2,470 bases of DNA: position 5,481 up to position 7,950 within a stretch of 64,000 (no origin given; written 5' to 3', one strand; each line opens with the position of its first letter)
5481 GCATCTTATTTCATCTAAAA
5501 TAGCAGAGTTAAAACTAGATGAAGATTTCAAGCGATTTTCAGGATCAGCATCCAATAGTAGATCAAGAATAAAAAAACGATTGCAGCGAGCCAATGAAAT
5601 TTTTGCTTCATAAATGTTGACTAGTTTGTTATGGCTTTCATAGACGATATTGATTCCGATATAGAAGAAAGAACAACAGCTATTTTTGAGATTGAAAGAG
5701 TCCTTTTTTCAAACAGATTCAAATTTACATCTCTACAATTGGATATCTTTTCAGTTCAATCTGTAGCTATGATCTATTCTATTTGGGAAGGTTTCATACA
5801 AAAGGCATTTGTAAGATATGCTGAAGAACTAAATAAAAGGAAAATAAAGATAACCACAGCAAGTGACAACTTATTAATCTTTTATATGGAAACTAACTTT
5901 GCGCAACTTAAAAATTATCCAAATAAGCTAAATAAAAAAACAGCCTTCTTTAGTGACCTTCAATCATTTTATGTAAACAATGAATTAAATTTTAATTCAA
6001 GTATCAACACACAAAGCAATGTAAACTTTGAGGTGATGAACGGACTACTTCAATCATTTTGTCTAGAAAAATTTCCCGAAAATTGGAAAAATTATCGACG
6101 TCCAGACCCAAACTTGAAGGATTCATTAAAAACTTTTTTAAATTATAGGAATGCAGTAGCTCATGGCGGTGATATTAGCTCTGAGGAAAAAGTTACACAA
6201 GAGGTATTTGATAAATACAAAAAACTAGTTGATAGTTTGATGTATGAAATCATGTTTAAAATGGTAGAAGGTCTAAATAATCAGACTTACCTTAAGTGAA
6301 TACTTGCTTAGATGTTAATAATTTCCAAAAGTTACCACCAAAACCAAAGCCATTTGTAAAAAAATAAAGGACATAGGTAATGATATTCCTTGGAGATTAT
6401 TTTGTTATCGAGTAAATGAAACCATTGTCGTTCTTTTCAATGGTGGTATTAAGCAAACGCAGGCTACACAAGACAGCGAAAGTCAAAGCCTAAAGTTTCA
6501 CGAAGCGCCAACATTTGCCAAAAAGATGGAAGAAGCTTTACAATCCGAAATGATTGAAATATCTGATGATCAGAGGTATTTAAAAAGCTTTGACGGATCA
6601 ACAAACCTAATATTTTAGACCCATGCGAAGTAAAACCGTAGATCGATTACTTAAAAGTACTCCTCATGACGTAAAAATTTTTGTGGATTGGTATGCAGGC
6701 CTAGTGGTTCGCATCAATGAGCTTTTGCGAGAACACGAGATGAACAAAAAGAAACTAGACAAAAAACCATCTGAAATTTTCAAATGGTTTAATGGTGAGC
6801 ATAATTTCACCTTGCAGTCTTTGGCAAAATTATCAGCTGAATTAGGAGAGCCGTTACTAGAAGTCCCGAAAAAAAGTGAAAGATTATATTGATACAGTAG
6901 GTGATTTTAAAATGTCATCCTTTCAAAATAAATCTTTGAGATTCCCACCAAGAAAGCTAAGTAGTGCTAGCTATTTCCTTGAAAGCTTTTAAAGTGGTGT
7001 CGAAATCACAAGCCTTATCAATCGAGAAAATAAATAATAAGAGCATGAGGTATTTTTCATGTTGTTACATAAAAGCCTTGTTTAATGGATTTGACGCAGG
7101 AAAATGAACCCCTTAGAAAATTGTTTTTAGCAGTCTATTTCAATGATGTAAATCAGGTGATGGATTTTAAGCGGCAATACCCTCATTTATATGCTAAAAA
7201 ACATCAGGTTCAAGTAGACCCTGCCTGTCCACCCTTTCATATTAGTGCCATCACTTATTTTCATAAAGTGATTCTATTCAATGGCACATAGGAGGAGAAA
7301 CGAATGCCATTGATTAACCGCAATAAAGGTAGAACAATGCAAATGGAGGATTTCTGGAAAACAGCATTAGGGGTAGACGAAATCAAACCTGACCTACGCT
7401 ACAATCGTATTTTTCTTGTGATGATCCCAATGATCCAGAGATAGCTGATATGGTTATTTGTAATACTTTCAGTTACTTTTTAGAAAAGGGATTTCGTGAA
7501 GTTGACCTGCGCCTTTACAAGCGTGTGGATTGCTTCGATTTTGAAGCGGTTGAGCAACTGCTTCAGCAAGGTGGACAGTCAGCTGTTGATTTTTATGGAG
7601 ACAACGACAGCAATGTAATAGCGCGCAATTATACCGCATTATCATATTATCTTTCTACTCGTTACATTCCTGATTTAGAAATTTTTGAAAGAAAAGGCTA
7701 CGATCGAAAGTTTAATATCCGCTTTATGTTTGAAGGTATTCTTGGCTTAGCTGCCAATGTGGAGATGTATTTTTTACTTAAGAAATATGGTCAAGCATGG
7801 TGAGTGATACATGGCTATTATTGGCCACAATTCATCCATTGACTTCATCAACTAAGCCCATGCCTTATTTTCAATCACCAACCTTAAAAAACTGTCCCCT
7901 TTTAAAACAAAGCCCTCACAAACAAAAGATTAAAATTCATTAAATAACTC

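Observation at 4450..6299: DUF262 (ParB/GmrS-like) protein paired with an Rx4H HEPN protein: candidate uncharacterised two-gene defence module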

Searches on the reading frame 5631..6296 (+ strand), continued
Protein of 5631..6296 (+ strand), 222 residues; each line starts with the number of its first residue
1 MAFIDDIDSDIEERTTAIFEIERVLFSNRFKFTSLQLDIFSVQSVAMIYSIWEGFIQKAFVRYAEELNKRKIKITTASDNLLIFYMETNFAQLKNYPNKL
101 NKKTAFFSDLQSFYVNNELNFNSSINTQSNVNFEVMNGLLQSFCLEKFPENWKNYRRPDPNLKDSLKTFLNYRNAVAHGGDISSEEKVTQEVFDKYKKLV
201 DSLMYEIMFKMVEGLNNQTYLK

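Call 55: fold_search(model_id=the predicted structure, library=pdb)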
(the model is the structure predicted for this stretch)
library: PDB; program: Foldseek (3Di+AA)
matches with E <= 10: 149; with E <= 0.001: 0
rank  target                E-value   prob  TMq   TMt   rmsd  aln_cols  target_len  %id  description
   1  3ipu_B                8.5e-01  0.05  0.14  0.13  22.6       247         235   11  X-ray structure of benzisoxazole urea synthetic agonist bound to the LXR-alpha (released 2010-06-02)
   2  5vxl_A                8.9e-01  0.09  0.20  0.17  23.1       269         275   12  2.80 A resolution structure of IpaD from Shigella flexneri in complex with single-domain antibody JPS-G3 (released 2017-08-30)
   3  9kzw_A                1.0e+00  0.04  0.14  0.10  25.6       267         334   11  structure of hZnT1 in apo state (released 2025-09-24)
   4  8xm6_B                1.2e+00  0.07  0.18  0.14  23.6       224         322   12  Cryo-EM structure of human ZnT1 WT, in the absence of zinc, determined in an outward-facing conformation (released 2024-10-30)
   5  3mk4_A                1.3e+00  0.06  0.20  0.17  20.3       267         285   11  X-Ray structure of human PEX3 in complex with a PEX19 derived peptide (released 2010-06-30)
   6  5k7v_A                1.8e+00  0.03  0.14  0.12  25.2       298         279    8  Computational Design of Self-Assembling Cyclic Protein Homooligomers (released 2017-04-12)
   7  7trb_B                2.2e+00  0.03  0.14  0.14  21.0       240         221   11  CRYSTAL STRUCTURE OF FARNESOID X-ACTIVATED RECEPTOR COMPLEXED WITH COMPOUND-32 AKA (1S,3S)-N-({4-[5-(2-FLUOROPR OPAN-2 (released 2022-06-29)
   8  6u1s_A                2.4e+00  0.05  0.19  0.14  23.1       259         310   10  Cryo-EM structure of a de novo designed 16-helix transmembrane nanopore, TMHC8_R. (released 2020-08-19)
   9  2qtq_A                2.5e+00  0.05  0.15  0.16  16.7       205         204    8  Crystal structure of a predicted dna-binding transcriptional regulator (saro_1072) from novosphingobium aromaticivoran (released 2007-08-21)
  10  6fes_A                2.5e+00  0.04  0.18  0.12  22.4       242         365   16  Crystal structure of novel repeat protein BRIC2 fused to DARPin D12 (released 2018-09-05)
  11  7bxo_F                2.7e+00  0.21  0.31  0.45   7.8       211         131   11  Crystal structure of the toxin-antitoxin with AMP-PNP (released 2020-09-30)
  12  4tx5_B                2.7e+00  0.06  0.17  0.21  25.1       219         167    8  Crystal structure of Smac-DIABLO (in space group P65) (released 2015-07-15)
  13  2zcx                  2.7e+00  0.03  0.15  0.16  18.3       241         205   11  Crystal structure of TetR family transcriptional regulator SCO7815 (released 2008-11-18)
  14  6bpp_B                2.7e+00  0.02  0.14  0.07  25.4       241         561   10  E. coli MsbA in complex with LPS and inhibitor G092 (released 2018-05-02)
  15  6twn_B                2.9e+00  0.04  0.19  0.14  25.0       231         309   11  Crystal structure of Talin1 R7R8 in complex with CDK1 (206-223) (released 2021-05-12)
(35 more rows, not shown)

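Call 60: search_protein_families(library=pfam, proteins=[L014:5530-6618:+], max_evalue=0.01)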
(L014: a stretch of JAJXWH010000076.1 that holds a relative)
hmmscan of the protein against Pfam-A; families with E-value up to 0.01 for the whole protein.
L014:5530-6618:+ (363 aa): 3 families
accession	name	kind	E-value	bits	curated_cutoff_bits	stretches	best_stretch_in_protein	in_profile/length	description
PF18737.6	HEPN_MAE_28990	-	2.3e-21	77.4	26.8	1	170-359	27-211/211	MAE_28990/MAE_18760-like HEPN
PF18735.6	HEPN_RiboL-PSP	-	1.3e-19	71.3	28.4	1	178-350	29-189/191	RiboL-PSP-HEPN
PF05593.20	RHS_repeat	-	2.5e-15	56.9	22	1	120-149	1-30/38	RHS Repeat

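Call 68: search_dna_similar(query=window:5631-6296:+, collection=phages, mode=protein, max_rows=25, max_evalue=0.01)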
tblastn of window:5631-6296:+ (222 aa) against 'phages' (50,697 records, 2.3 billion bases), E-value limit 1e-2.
No match.

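Call 72: search_protein_families(library=pfam, proteins=[L009:3793-4809:+, L009:6641-7138:+, L009:7160-7804:+, L004:6890-7657:+, L027:6821-7891:+, L001:6259-6531:+, L025:1322-4507:+, L022:1782-3374:+, L003:906-2345:+, L003:4500-7007:+], max_evalue=0.001)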
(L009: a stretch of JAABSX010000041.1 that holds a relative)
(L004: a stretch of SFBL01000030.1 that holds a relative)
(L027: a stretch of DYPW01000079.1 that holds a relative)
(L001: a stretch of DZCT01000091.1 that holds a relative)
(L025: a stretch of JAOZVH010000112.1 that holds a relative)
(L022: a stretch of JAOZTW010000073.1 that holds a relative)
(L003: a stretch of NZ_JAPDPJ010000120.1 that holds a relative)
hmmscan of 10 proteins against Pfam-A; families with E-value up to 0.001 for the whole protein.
L009:3793-4809:+ (339 aa): 0 families

L009:6641-7138:+ (166 aa): 2 families
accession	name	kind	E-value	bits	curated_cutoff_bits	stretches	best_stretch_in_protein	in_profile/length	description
PF22636.2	FlK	-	0.00012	22.6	27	1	101-147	49-95/103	Fluoroacetyl-CoA-specific thioesterase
PF03061.28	4HBT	-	0.00017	22.3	20.6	1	58-141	3-76/79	Thioesterase superfamily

L009:7160-7804:+ (215 aa): 4 families
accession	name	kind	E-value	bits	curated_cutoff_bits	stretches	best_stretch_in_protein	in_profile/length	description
PF02527.21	GidB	-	5.1e-37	127.5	27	1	22-185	2-160/184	rRNA small subunit methyltransferase G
PF13847.12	Methyltransf_31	-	1.8e-10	41.1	27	1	68-159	2-88/145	Methyltransferase domain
PF13649.12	Methyltransf_25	-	0.0002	22.4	27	1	74-166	2-94/97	Methyltransferase domain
PF03848.20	TehB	-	0.00086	19.2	20.4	0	51-143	13-104/193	Tellurite resistance protein TehB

L004:6890-7657:+ (256 aa): 7 families
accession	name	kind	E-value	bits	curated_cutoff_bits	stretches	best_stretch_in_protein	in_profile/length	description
PF13847.12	Methyltransf_31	-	5.2e-15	55.8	27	1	52-168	3-120/145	Methyltransferase domain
PF13649.12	Methyltransf_25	-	3.5e-11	44.1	27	1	56-126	1-70/97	Methyltransferase domain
PF13679.12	Methyltransf_32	-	5.7e-07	30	27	1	32-118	5-98/143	Methyltransferase domain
PF08241.18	Methyltransf_11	-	6.2e-07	30.4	21.2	1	57-127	1-67/95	Methyltransferase domain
PF01209.24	Ubie_methyltran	-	0.00011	22.1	20.1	1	46-127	41-123/233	ubiE/COQ5 methyltransferase family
PF05175.20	MTS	-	0.00021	21.4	23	1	52-125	31-103/170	Methyltransferase small domain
PF13489.12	Methyltransf_23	-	0.00096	19.3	27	0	51-156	21-117/164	Methyltransferase domain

L027:6821-7891:+ (357 aa): 0 families

L001:6259-6531:+ (91 aa): 0 families

L025:1322-4507:+ (1062 aa): 6 families
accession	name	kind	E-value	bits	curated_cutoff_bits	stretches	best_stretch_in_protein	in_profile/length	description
PF07669.17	Eco57I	-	4.6e-49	167.2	25.3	1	491-657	1-171/171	Eco57I restriction-modification methylase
PF20473.4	MmeI_Mtase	-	2.6e-17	63.3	27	1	426-620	7-196/259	MmeI, DNA-methyltransferase domain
PF12950.13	TaqI_C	-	1.5e-11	45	26.5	1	775-938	1-118/118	TaqI-like C-terminal specificity domain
PF13588.12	HSDR_N_2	-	7.9e-07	29.6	25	1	54-141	6-94/110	Type I restriction enzyme R protein N terminus (HSDR_N)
PF01170.24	UPF0020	-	2.2e-06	28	22.3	0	438-509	28-95/197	RMKL-like, methyltransferase domain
PF20465.4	MmeI_hel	-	8.4e-06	26.9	27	1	228-302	4-75/75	MmeI, helicase spacer domain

L022:1782-3374:+ (531 aa): 4 families
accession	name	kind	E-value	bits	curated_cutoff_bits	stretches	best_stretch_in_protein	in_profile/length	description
PF01464.25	SLT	-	1.6e-28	99.1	21.3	1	132-237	6-112/117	Transglycosylase SLT domain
PF01476.26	LysM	-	1.1e-18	67.3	20.9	2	483-529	1-43/43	LysM domain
PF23473.1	LysM3_LYK4_5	-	2.7e-05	24.6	29.3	0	483-515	5-36/48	LYK4/5 LysM3 domain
PF23472.1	LysM2_CERK1_LYK3_4_5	-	0.00011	22.4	27.4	0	481-519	6-44/56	LYK3/4/5 LysM2 domain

L003:906-2345:+ (480 aa): 3 families
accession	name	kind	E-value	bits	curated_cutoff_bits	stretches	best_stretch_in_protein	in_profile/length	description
PF00589.27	Phage_integrase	-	2.3e-37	128.8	27.1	1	307-464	4-169/172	Phage integrase family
PF13495.12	Phage_int_SAM_4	-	1.1e-12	48.6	27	1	206-288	4-83/85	Phage integrase, N-terminal SAM-like domain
PF02899.23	Phage_int_SAM_1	-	7.7e-08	32.9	22.3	1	211-282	8-78/83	Phage integrase, N-terminal SAM-like domain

L003:4500-7007:+ (836 aa): 3 families
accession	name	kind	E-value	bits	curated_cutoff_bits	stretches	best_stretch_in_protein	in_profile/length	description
PF24391.1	HD-CE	-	1.6e-53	182.5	27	1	48-289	1-262/263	HD-CE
PF13589.12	HATPase_c_3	-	1.7e-09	38.3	25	1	350-475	7-114/137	Histidine kinase-, DNA gyrase B-, and HSP90-like ATPase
PF01966.28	HD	-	1.2e-05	26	22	1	57-105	3-48/116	HD domain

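Call 80: search_protein_families(library=padloc, proteins=[L003:4500-7007:+, L027:6821-7891:+, L009:3793-4809:+], max_evalue=0.01)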
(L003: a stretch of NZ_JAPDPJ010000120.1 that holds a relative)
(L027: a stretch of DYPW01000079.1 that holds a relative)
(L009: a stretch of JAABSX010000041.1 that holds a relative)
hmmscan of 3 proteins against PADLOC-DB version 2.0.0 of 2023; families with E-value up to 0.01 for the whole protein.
L003:4500-7007:+ (836 aa): 1 family
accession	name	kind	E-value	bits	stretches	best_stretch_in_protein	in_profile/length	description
PDLC03419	REase_II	-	0.00067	16.1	1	382-456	45-119/695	Type II restriction enzyme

L027:6821-7891:+ (357 aa): 0 families

L009:3793-4809:+ (339 aa): 0 families

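Call 84: search_protein_representatives(alignment_id=A2)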
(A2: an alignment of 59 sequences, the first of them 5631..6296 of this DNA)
Query: 59 sequences, 225 profile positions. Proteins with E-value up to 0.001 (for the whole library): 1021; up to 1e-10: 214; up to 1e-30: 36. The best 150 are listed.
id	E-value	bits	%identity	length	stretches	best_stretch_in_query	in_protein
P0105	2.5e-103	360.9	-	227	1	1-224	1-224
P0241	2.4e-93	328.2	-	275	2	1-158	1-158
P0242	8.2e-81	287.2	-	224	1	1-223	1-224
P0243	3.1e-80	285.3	-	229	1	1-224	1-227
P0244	4.9e-76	271.6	-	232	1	1-223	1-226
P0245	6.6e-74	264.6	-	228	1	3-224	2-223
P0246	1.6e-73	263.4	-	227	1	2-221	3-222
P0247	7.9e-70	251.3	-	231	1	3-223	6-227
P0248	3.7e-59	216.4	-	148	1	77-223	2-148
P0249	1.6e-58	214.3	-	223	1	1-222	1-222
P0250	3.1e-56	206.8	-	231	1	4-222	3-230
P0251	8.2e-54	198.9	-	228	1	1-224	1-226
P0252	2.4e-51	190.8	-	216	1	1-223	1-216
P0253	1.9e-48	181.3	-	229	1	2-224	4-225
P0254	2.0e-48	181.3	-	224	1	4-223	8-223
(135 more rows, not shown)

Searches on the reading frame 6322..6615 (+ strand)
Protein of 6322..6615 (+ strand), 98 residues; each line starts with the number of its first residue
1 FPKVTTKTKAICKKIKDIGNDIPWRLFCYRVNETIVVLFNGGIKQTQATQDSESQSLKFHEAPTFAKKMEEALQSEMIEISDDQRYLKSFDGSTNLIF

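Call 92: search_solved_structures(query=window:6322-6615:+, max_evalue=10)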
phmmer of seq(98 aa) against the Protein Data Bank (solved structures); distinct sequences matched with E-value up to 10: 0.

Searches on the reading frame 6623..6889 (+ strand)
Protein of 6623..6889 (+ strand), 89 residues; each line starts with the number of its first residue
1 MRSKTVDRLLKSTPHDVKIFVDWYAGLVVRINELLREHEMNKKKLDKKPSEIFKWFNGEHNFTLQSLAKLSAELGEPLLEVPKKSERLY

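Call 3: search_protein_families(library=pfam, proteins=[window:6623-6889:+], max_evalue=1)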
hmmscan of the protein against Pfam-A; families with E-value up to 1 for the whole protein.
window:6623-6889:+ (89 aa): 3 families
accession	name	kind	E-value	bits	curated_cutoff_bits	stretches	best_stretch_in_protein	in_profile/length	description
PF01381.28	HTH_3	-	7.6e-05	23.1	23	1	43-80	17-54/55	Helix-turn-helix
PF23327.1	Chromo_MORC2_6th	-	0.026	14.7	27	1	16-57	10-51/63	ATPase MORC2, chromo domain-like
PF13443.12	HTH_26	-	0.11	13.2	22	0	30-75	1-51/63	Cro/C1-type HTH DNA-binding domain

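Call 4: search_protein_families(library=padloc, proteins=[window:6623-6889:+], max_evalue=1)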
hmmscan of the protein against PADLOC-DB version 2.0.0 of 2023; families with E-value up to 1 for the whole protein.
window:6623-6889:+ (89 aa): 6 families
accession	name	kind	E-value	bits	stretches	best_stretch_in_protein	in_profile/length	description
PDLC04760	PDC-M64C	-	4.7e-25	85.8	1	1-85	1-89/93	-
PDLC04758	PDC-M64B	-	8.5e-14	50.1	1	15-89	19-97/123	-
PDLC04762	PDC-M64C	-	6.8e-12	43.3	1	2-84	3-89/97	-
PDLC04757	PDC-M64B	-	1.1e-10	39.6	1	11-84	14-91/128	-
PDLC04761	PDC-M64C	-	1.6e-07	29.8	1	29-83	36-94/100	-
PDLC04759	PDC-M64B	-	4.3e-07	28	1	42-88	46-92/135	-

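Call 5: search_protein_families(library=ncbifam, proteins=[window:6623-6889:+], max_evalue=1)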
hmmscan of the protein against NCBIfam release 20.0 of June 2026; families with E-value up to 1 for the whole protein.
window:6623-6889:+ (89 aa): 0 families

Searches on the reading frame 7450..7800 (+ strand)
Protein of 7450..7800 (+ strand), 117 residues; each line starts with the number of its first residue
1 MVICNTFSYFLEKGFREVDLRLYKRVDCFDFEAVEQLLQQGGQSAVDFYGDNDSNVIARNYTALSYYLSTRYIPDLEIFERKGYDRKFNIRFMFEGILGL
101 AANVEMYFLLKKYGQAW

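Call 3: search_protein_families(library=pfam, proteins=[window:7450-7800:+], max_evalue=1)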
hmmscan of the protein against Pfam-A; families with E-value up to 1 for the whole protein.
window:7450-7800:+ (117 aa): 1 family
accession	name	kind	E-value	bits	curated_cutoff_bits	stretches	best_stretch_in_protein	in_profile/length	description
PF06029.17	AlkA_N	-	0.099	13.3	26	1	61-99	12-49/118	AlkA N-terminal domain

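Call 80: search_protein_families(library=padloc, proteins=[window:7450-7800:+], max_evalue=0.01)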
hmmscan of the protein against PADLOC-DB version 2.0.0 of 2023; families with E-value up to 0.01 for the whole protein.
window:7450-7800:+ (117 aa): 0 families
